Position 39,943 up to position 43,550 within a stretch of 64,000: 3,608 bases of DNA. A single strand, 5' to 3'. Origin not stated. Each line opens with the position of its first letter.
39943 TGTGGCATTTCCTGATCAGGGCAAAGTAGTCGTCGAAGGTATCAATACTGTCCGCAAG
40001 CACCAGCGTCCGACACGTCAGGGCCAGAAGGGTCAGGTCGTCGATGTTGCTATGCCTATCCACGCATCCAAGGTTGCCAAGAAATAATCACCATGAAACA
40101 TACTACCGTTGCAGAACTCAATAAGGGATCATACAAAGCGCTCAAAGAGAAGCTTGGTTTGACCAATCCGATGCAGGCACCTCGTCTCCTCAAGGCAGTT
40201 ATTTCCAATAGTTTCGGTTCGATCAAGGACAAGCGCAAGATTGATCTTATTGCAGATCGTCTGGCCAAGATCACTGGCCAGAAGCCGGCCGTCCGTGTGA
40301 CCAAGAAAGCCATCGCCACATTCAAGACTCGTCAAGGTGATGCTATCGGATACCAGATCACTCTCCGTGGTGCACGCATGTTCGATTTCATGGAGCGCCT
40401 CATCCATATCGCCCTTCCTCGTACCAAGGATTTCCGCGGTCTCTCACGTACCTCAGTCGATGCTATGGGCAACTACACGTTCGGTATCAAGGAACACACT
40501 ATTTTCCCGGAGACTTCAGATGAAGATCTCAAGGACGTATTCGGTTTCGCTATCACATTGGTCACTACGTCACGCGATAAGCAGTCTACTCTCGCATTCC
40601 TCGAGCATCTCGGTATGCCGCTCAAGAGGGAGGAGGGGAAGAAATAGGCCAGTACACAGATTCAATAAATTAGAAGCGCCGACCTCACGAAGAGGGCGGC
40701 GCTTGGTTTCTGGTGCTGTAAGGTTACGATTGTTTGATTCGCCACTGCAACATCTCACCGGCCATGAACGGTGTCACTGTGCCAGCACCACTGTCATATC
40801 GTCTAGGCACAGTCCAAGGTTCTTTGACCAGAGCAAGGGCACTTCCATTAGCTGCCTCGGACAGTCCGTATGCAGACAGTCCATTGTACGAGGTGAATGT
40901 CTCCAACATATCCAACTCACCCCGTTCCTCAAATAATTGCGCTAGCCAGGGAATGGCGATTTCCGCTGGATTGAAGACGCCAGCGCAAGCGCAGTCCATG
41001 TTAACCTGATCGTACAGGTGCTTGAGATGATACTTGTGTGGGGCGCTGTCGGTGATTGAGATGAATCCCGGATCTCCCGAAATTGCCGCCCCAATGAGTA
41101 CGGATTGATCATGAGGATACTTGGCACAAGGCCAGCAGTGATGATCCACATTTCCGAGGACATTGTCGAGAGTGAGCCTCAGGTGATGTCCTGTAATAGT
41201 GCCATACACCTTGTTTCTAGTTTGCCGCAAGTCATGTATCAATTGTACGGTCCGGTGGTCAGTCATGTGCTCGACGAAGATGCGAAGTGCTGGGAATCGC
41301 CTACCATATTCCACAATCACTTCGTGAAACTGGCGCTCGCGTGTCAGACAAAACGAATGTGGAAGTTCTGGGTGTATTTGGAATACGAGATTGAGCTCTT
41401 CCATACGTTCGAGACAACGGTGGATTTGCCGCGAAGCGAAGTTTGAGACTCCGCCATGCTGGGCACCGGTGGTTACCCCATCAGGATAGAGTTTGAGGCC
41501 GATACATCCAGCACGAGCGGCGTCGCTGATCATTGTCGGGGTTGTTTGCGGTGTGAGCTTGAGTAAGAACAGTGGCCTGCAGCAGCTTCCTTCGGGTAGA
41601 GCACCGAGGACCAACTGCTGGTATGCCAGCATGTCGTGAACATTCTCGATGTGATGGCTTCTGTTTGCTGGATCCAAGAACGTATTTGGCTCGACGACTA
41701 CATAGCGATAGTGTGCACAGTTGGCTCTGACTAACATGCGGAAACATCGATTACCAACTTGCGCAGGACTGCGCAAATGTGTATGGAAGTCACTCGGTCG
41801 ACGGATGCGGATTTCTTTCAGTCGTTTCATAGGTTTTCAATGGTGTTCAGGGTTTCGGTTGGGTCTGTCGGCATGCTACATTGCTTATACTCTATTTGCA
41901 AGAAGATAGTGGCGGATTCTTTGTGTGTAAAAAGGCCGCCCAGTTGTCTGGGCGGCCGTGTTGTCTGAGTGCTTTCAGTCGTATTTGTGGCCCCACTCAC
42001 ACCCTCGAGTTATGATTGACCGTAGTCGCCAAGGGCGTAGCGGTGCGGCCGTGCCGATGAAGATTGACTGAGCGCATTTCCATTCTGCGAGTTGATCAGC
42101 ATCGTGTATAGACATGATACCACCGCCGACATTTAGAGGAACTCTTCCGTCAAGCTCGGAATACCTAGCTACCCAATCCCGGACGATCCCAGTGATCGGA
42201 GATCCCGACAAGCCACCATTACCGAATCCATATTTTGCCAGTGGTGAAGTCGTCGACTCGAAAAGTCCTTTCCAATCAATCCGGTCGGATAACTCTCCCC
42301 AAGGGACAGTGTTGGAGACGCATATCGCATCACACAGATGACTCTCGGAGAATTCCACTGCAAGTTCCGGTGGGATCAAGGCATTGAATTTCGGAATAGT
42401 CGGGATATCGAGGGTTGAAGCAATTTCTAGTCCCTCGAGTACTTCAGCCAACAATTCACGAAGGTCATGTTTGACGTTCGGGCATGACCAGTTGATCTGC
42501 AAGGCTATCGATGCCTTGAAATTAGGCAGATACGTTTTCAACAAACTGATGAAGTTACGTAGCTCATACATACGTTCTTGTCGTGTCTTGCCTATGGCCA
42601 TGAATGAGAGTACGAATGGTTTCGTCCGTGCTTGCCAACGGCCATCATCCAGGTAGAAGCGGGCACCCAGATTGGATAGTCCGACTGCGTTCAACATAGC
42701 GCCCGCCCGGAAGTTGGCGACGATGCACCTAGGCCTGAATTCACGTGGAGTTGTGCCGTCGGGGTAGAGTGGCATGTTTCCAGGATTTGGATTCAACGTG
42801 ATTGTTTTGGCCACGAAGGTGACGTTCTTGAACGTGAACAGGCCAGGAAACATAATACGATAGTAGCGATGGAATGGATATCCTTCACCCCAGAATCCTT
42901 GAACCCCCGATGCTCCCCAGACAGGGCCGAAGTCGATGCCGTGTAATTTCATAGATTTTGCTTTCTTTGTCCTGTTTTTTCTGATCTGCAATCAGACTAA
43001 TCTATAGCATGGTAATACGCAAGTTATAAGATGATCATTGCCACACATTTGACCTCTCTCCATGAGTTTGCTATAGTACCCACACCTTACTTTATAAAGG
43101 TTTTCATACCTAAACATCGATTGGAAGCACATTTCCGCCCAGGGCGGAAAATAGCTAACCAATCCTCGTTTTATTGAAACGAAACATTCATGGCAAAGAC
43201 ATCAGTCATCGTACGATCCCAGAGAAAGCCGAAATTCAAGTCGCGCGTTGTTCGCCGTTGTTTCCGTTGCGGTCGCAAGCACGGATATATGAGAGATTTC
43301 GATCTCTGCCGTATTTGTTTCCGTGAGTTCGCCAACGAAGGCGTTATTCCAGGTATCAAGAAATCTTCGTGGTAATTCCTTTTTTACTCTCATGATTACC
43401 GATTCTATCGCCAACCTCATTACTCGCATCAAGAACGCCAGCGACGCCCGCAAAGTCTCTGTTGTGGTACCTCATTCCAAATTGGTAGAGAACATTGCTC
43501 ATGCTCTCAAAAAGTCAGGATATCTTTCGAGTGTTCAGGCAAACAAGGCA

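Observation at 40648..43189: pyrC plus pyrD-like gene pair inserted, in opposite orientation, inside the ribosomal spc operon between rplE and rpsN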

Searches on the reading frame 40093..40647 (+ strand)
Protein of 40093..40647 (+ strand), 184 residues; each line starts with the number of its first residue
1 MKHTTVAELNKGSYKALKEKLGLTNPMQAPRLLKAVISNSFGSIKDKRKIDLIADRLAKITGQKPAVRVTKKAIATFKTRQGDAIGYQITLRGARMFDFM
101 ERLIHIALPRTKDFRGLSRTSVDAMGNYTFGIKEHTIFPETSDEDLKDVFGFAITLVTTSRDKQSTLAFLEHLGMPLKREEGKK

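Call 58: find_related_loci(query=window:40093-40647:+, collection=metagenome_contigs, flank=6000)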
Query window:40093-40647:+ (184 aa) in metagenome_contigs; peptide patterns used: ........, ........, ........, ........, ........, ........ (x = any residue, [..] = any of these).
600 stretches matched a pattern (row limit reached: there are more); 410 encode a relative of the query (tblastn E <= 1e-3); the best 80 are kept; 80 distinct loci.
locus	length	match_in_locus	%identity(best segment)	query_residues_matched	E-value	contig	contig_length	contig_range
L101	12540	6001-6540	87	1-180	4e-105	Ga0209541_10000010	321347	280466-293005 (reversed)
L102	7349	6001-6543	83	1-181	2e-103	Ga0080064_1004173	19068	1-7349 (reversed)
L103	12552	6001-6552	80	1-184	7e-99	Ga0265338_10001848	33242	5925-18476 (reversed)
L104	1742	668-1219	80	1-184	2e-104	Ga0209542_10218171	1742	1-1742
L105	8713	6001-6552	79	1-184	2e-98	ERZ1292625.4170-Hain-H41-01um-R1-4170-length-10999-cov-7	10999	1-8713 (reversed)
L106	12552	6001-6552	79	1-184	2e-97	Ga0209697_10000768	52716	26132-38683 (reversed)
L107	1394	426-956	82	1-177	6e-104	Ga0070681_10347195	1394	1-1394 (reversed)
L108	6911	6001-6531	80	1-177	4e-96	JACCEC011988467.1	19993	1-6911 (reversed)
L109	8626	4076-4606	80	1-177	4e-96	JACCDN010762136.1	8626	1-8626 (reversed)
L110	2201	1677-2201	82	1-175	1e-100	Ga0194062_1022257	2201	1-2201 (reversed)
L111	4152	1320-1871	78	1-184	3e-96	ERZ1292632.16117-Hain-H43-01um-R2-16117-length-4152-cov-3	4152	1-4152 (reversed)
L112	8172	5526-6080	78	1-184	1e-95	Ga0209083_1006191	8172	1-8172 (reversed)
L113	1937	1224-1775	78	1-184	2e-100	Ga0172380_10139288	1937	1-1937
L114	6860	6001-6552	79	1-184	8e-96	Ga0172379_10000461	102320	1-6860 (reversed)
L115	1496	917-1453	79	1-179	9e-102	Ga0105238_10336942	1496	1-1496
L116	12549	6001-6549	78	1-184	2e-95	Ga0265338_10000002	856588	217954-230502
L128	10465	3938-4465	76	2-177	3e-89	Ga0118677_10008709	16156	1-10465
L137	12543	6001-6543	65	1-181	5e-78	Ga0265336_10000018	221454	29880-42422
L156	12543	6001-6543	59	1-179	2e-66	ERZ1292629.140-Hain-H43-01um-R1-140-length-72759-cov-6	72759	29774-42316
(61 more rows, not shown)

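Call 62: search_protein_families(library=pfam, proteins=[L128:4631-6151:+, L103:6685-7212:+, L103:7196-8506:+, L105:6861-8315:-, L106:6796-8022:+, L106:8125-9219:+, L116:6761-7561:+, L137:8443-10677:+, L156:6610-7635:+], max_evalue=0.001)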
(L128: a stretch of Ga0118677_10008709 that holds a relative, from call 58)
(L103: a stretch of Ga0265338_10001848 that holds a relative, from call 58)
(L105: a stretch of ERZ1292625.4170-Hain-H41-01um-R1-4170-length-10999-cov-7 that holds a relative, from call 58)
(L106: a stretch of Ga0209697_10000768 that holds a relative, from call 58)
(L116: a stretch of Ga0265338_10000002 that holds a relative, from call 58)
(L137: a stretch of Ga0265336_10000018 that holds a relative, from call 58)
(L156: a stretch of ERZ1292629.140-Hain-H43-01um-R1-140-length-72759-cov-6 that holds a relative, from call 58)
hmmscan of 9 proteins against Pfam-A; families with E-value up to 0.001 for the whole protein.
L128:4631-6151:+ (506 aa): 17 families
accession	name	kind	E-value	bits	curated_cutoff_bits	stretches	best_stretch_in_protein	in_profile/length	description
PF05970.20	PIF1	-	7.2e-33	114.5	25.9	1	10-165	19-160/223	PIF1-like helicase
PF13245.12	AAA_19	-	7.7e-14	52.5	25.1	1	3-160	1-132/134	AAA domain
PF13604.12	AAA_30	-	3.2e-13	50.3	27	1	3-116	6-110/191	AAA domain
PF21530.3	Pif1_2B_dom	-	3e-10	40.1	23.9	1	292-333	3-45/47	DNA helicase Pif1, 2B domain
PF02689.20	Herpes_Helicase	-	2.8e-08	32.7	27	1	361-427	707-775/808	Helicase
PF13401.12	AAA_22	-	1.2e-07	32.5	27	1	12-119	4-105/130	AAA domain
PF13191.12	AAA_16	-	1.8e-05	25.7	32.6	1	12-44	23-55/167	AAA ATPase domain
PF01443.25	Viral_helicase1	-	3.1e-05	24.3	21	0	16-107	1-72/228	Viral superfamily 1 RNA helicase core domain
PF01637.24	ATPase_2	-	6.1e-05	23.4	33.2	1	14-60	21-68/225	ATPase domain predominantly from Archaea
PF03266.21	NTPase_1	-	0.00012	22.4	23.9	0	15-44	1-30/168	NTPase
PF00270.35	DEAD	-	0.00018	21.8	26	0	3-30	4-31/167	DEAD/DEAH box helicase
PF12775.13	AAA_7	-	0.00026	21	25.8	1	8-54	28-75/181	P-loop containing dynein motor region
PF13173.12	AAA_14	-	0.0004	20.8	27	0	14-48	3-28/129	AAA domain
PF13479.12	AAA_24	-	0.00053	20.3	27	1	13-115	2-85/195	AAA domain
PF20720.3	nSTAND3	-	0.00067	19.8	27.2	0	4-45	8-50/155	Novel STAND NTPase 3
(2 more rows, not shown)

L103:6685-7212:+ (175 aa): 3 families
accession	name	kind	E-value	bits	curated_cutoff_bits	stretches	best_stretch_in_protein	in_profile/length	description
PF04542.20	Sigma70_r2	-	3.4e-12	46.4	24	1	13-79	1-69/71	Sigma-70 region 2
PF08281.18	Sigma70_r4_2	-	5.3e-11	42.4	25.7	1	116-165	5-54/54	Sigma-70, region 4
PF04545.22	Sigma70_r4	-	2.6e-09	36.9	24.1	1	118-167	1-50/50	Sigma-70, region 4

L103:7196-8506:+ (436 aa): 1 family
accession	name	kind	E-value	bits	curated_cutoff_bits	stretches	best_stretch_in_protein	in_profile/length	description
PF18915.5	DUF5667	-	9.2e-13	48.9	27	1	88-177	2-77/99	Domain of unknown function (DUF5667)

L105:6861-8315:- (484 aa): 6 families
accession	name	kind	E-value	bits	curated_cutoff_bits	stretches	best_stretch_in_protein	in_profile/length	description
PF16656.11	Pur_ac_phosph_N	-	7e-23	81.4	30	3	191-277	6-93/93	Purple acid Phosphatase, N-terminal domain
PF00041.27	fn3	-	5.7e-10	39.7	25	2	190-275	5-83/84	Fibronectin type III domain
PF25059.1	FN3_DSCAM-DSCAML_C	-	1.2e-07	32.4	39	0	440-481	40-81/89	DSCAM/DSCAML C-terminal Fn3-like domain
PF24489.1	Ig_J_second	-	8.6e-06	26.2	27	1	211-272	28-89/105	Tip attachment protein J second Ig-like domain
PF19077.6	Big_13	-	0.00029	21.7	27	0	320-375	42-97/102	Bacterial Ig-like domain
PF17425.8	Arylsulfotran_N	-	0.00077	19.9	24.2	0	328-378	38-87/88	Arylsulfotransferase Ig-like domain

L106:6796-8022:+ (408 aa): 2 families
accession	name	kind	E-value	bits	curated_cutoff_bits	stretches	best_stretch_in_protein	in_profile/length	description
PF13385.13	Laminin_G_3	-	1.2e-17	64.9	27.6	1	246-394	4-150/151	Concanavalin A-like lectin/glucanases superfamily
PF07963.17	N_methyl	-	3.5e-05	23.6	21.2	1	23-46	3-26/27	Prokaryotic N-terminal methylation motif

L106:8125-9219:+ (364 aa): 3 families
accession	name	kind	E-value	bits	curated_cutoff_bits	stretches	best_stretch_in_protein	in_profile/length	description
PF00710.25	Asparaginase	-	1.5e-50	171.9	22.5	1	20-215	1-190/193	Asparaginase, N-terminal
PF17763.6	Asparaginase_C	-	7.5e-19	68.2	34.6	1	237-354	2-113/114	Glutaminase/Asparaginase C-terminal domain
PF04204.22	HTS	-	0.00059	19.4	27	1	43-170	47-171/298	Homoserine O-succinyltransferase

L116:6761-7561:+ (266 aa): 0 families

L137:8443-10677:+ (744 aa): 4 families
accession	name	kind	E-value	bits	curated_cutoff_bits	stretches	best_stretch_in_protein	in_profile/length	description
PF00122.25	E1-E2_ATPase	-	2e-60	203.8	28.1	1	230-411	2-181/181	E1-E2 ATPase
PF00702.32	Hydrolase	-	9.5e-38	131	26.4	1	427-643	1-190/191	haloacid dehalogenase-like hydrolase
PF00403.32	HMA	-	9.1e-18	64.8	24.8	1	9-69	1-61/62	Heavy-metal-associated domain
PF08282.18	Hydrolase_3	-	5.8e-08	33.2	20.9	1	618-676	197-255/255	haloacid dehalogenase-like hydrolase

L156:6610-7635:+ (341 aa): 1 family
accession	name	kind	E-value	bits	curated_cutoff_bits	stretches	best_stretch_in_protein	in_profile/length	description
PF01972.22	SDH_protease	-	1.2e-13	51.2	31.3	1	3-142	37-181/286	ClpP-like SDH-type serine proteinase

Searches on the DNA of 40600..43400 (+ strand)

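Call 52: search_rna_families(source=window, start=40600, end=43400, threshold=evalue, max_evalue=5)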
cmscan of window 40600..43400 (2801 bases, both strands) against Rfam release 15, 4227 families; matches with E-value up to 5: 1.
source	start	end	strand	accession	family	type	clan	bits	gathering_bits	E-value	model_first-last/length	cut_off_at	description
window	42911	42987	+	RF03574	mir-4847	Gene; miRNA;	-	20.3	100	0.43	1-79/79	no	mir-4847 microRNA precursor family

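Call 85: build_rna_model(alignment_id=A4)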
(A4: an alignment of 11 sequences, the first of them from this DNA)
Model R1 built from alignment A4 (11 sequences, 111 columns); structure: RNAalifold consensus.
model positions 96; base pairs 11; branch points 0; effective number of sequences 3.72; information 0.596 bits per position. Calibrated on 0.2 Mb of random sequence (short: E-values are rough).
structure used (alignment columns):
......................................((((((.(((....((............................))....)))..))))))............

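Call 86: search_with_rna_model(model_id=R1, sources=[window, L005, L007, L009, L011, L012, L079, L101, L102, L103, L104, L105, L106, L107, L108, L109, L110, L111, L112, L113, L114, L115, L116, L117, L118, L119, L120, L121, L122, L123, L124, L125, L126, L127, L128, L129, L130, L131, L132, L133, L134, L135, L136, L137, L138, L139, L140, L141, L142, L143, L144, L145, L146, L147, L148, L149, L150, L151, L152, L153, L154, L155, L156, L157, L158, L159, L160, L161, L162, L163, L164, L165, L166, L167, L168, L169, L170, L171, L172, L173, L174, L175, L176, L177, L178, L179, L180], max_evalue=0.1, make_alignment=true)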
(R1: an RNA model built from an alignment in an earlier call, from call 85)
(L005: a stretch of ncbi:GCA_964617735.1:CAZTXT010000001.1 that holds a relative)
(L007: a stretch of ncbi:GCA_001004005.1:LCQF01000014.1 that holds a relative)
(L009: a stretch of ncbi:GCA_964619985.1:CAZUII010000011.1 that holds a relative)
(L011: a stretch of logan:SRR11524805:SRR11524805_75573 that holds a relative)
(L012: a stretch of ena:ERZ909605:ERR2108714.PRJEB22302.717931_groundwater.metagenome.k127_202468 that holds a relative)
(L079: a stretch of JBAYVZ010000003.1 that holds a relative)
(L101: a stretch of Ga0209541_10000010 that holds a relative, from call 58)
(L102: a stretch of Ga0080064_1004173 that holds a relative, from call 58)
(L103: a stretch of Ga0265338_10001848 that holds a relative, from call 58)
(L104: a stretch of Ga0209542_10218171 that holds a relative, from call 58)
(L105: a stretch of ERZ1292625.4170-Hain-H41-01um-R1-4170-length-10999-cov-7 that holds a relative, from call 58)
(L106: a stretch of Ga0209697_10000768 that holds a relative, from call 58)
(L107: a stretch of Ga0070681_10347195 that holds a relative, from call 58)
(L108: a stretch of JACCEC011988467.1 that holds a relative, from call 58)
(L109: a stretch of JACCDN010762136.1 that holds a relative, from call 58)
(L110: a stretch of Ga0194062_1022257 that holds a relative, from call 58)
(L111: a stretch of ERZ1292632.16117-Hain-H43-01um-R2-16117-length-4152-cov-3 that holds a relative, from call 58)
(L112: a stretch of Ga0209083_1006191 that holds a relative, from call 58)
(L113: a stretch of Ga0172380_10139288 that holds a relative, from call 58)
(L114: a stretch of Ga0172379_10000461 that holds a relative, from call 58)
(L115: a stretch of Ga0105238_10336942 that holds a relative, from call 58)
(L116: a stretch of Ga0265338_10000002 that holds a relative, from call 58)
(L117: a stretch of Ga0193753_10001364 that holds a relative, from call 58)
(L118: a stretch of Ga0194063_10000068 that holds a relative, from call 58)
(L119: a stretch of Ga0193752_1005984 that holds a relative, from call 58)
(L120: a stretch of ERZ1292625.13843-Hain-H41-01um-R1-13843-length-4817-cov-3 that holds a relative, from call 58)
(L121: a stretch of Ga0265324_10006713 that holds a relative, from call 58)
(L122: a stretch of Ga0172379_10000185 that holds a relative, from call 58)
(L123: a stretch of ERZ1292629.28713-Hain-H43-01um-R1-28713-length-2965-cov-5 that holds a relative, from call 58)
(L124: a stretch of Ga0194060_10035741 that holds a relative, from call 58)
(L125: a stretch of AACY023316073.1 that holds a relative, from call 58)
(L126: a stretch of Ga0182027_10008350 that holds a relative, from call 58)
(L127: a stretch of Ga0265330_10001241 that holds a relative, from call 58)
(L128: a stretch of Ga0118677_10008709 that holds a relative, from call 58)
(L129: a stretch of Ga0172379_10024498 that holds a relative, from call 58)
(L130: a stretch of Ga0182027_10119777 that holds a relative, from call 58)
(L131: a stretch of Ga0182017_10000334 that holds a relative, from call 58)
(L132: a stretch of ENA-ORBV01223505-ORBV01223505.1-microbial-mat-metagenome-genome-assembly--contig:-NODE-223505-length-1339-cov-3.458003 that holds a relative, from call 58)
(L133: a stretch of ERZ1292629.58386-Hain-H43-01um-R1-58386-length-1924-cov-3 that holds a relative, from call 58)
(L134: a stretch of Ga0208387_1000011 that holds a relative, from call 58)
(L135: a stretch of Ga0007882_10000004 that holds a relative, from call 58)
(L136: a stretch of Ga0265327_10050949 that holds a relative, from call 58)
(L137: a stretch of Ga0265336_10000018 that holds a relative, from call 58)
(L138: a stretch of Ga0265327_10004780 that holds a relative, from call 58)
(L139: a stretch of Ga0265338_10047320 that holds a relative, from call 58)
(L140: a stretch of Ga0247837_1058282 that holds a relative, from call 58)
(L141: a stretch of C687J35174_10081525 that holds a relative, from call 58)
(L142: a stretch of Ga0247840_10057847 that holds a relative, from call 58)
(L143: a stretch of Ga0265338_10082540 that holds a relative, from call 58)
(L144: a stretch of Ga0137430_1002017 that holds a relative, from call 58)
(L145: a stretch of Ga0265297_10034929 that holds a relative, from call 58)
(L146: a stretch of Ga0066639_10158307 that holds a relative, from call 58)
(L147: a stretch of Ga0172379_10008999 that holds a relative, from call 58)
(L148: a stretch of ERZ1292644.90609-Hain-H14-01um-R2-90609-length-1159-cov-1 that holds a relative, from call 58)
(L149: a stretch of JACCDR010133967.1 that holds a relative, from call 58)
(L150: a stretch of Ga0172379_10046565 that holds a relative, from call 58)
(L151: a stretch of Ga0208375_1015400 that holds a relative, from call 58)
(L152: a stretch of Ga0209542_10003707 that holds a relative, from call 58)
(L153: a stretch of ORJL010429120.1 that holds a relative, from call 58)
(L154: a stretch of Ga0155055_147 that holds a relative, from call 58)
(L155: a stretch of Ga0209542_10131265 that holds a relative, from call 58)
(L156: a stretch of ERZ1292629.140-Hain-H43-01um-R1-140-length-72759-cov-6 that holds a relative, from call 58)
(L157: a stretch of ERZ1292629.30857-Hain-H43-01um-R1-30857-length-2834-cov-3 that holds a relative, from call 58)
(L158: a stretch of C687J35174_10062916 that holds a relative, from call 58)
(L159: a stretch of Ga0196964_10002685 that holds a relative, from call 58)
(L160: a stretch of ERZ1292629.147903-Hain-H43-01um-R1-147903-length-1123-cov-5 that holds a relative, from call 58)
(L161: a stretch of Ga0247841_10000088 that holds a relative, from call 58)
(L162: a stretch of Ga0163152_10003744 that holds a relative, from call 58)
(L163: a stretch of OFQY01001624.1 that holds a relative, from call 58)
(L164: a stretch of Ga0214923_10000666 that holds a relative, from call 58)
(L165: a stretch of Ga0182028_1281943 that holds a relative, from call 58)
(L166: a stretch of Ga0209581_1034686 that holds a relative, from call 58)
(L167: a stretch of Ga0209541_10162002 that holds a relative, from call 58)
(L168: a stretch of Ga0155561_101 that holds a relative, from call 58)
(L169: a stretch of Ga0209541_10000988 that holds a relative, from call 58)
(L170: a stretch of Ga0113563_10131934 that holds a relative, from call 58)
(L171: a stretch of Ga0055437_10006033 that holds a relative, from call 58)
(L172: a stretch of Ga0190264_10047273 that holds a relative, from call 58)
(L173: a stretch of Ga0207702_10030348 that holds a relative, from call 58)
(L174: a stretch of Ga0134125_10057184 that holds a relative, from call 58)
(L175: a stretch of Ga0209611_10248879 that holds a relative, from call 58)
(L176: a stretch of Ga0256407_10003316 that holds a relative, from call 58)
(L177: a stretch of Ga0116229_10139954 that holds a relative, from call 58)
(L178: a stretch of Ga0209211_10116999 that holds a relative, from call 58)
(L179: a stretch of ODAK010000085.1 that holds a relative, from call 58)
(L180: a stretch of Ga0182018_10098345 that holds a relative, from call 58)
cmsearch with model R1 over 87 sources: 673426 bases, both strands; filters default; matches with E-value up to 0.1: 15.
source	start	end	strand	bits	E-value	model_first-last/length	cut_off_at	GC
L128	7551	7636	+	85.7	1.1e-13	1-96/96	no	0.38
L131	7187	7287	+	82.7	4.6e-13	1-96/96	no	0.46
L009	8081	8178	-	82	6.2e-13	1-96/96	no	0.38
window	43081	43176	+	78.9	2.6e-12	1-96/96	no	0.41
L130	2022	2122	+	78.5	3.2e-12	1-96/96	no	0.43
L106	9355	9462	+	74.6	1.9e-11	1-96/96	no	0.44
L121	4400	4494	+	72.8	4.5e-11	1-96/96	no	0.4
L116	7665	7763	+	71.6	7.6e-11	1-96/96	no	0.51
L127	6713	6800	+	66.6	7.8e-10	1-96/96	no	0.48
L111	2546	2632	+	65.6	1.2e-09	1-96/96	no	0.38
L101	6634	6729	+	62.7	4.6e-09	1-96/96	no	0.46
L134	11147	11228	+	61.2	9.6e-09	1-96/96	no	0.39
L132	810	939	+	59.5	2.1e-08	1-96/96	no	0.34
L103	9169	9256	+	57.5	5.3e-08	1-96/96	no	0.43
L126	4931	5030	+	48.2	3.9e-06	1-96/96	no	0.49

Alignment A5: 15 matches aligned to the model, 159 columns, each read 5' to 3' on its own strand. Consensus structure (alignment columns), stored with it:
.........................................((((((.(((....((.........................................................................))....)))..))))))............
